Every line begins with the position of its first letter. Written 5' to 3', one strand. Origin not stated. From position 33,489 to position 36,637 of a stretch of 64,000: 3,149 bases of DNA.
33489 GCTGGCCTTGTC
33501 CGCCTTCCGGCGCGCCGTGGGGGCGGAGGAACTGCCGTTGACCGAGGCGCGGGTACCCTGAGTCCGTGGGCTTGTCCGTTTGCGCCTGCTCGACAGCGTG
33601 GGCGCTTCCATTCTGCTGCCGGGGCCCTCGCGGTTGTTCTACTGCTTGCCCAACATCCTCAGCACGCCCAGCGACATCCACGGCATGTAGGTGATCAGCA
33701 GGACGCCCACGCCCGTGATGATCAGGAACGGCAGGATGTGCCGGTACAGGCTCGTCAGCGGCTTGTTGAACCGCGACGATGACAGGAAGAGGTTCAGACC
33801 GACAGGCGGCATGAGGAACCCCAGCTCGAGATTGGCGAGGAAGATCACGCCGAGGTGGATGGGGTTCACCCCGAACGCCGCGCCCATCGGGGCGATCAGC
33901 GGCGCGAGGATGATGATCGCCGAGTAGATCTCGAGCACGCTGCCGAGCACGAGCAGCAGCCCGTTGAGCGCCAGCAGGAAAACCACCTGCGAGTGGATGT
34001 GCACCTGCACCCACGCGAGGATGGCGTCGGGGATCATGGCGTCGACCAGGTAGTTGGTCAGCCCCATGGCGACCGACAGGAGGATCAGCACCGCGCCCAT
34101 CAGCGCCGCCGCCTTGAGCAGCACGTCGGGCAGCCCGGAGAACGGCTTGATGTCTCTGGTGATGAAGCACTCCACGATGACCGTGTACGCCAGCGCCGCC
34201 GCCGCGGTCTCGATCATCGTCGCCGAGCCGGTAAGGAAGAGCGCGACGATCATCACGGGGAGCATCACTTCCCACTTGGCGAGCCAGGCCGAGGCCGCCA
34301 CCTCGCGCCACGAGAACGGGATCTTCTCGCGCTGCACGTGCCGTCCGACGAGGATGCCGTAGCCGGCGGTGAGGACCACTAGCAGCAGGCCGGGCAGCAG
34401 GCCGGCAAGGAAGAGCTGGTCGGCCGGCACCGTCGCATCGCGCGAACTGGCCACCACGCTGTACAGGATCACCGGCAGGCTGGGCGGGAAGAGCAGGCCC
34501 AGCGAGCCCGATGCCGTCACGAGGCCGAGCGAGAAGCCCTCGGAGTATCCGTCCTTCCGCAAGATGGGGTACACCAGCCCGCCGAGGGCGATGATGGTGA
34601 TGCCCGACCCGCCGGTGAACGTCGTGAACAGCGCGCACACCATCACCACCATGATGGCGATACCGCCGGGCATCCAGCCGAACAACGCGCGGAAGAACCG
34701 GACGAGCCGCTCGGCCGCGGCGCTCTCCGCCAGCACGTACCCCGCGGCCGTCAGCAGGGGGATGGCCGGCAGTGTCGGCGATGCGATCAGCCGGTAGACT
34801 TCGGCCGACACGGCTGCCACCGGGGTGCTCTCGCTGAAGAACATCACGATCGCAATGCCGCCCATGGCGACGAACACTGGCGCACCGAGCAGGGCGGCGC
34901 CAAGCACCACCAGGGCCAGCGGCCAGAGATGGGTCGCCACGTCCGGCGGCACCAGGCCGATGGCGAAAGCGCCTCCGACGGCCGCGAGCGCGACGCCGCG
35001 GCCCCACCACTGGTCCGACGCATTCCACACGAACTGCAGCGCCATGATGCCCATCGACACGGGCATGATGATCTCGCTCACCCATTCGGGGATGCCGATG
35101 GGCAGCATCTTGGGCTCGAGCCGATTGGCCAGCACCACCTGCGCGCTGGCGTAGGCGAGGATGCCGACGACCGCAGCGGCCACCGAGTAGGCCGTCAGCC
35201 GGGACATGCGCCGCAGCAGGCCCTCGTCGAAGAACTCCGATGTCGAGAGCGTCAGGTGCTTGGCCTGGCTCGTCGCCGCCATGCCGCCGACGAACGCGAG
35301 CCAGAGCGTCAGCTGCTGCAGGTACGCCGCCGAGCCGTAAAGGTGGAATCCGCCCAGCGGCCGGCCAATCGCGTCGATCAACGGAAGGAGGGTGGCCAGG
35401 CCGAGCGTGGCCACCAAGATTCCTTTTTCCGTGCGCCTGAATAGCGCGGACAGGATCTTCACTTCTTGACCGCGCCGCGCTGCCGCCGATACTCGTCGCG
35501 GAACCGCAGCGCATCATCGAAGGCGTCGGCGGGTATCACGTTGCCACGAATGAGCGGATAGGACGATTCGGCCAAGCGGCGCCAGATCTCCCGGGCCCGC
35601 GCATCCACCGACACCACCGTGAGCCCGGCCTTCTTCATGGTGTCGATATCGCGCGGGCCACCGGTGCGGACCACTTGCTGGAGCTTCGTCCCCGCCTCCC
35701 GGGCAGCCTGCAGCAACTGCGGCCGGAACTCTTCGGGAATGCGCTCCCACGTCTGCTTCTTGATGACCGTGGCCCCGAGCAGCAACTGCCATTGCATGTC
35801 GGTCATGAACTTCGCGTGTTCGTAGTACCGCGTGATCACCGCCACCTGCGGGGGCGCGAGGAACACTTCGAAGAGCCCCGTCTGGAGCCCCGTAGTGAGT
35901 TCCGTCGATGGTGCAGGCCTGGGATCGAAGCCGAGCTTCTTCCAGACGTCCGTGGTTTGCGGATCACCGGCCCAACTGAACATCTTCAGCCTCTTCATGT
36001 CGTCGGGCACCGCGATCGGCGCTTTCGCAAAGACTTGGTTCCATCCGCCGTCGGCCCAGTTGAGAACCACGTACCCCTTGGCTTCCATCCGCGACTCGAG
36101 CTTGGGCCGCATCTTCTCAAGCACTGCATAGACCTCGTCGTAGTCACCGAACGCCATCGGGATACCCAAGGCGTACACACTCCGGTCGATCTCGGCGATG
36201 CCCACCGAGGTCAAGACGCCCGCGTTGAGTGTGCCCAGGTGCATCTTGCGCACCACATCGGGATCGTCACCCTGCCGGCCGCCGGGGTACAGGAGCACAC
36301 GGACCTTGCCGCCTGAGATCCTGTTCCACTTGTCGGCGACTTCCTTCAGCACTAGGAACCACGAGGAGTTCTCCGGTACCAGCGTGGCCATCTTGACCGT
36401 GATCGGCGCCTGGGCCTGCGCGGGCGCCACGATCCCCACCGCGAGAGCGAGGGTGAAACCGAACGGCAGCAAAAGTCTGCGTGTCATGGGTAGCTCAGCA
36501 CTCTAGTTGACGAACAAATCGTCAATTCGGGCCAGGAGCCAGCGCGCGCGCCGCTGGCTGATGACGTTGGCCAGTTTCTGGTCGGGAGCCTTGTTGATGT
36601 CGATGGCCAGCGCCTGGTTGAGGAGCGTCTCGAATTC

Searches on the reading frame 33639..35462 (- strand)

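Call 71: search_protein_families(library=pfam, proteins=[window:33639-35462:-], max_evalue=0.001)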
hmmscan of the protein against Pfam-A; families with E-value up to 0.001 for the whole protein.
window:33639-35462:- (607 aa): 2 families
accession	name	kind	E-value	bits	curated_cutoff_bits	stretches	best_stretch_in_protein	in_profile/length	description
PF06808.19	DctM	-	5.8e-66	223.4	23.8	1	186-596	4-413/413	Tripartite ATP-independent periplasmic transporter, DctM component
PF04290.18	DctQ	-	7.8e-12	45.7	28.3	1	25-147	3-125/132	Tripartite ATP-independent periplasmic transporters, DctQ component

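Call 72: search_protein_families(library=padloc, proteins=[window:33639-35462:-], max_evalue=0.001)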
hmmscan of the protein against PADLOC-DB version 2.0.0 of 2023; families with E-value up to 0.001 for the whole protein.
window:33639-35462:- (607 aa): 0 families

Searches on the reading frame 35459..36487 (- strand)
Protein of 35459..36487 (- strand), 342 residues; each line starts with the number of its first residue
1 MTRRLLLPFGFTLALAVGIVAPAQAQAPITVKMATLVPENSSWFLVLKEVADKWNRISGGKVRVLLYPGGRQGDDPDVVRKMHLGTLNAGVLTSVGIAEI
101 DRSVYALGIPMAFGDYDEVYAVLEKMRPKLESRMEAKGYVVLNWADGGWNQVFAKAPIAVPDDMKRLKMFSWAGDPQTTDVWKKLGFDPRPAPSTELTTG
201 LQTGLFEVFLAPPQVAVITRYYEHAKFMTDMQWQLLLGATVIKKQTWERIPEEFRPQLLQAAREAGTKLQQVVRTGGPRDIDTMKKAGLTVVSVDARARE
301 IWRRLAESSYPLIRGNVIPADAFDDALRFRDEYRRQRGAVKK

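Call 71: search_protein_families(library=pfam, proteins=[window:35459-36487:-], max_evalue=0.001)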
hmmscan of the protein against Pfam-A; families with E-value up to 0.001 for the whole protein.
window:35459-36487:- (342 aa): 1 family
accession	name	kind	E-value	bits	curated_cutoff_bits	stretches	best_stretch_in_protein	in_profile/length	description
PF03480.18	DctP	-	7.3e-43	147.4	23.4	1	34-310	2-279/286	Bacterial extracellular solute-binding protein, family 7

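Call 72: search_protein_families(library=padloc, proteins=[window:35459-36487:-], max_evalue=0.001)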
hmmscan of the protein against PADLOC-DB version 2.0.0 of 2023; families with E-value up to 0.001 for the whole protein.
window:35459-36487:- (342 aa): 0 families
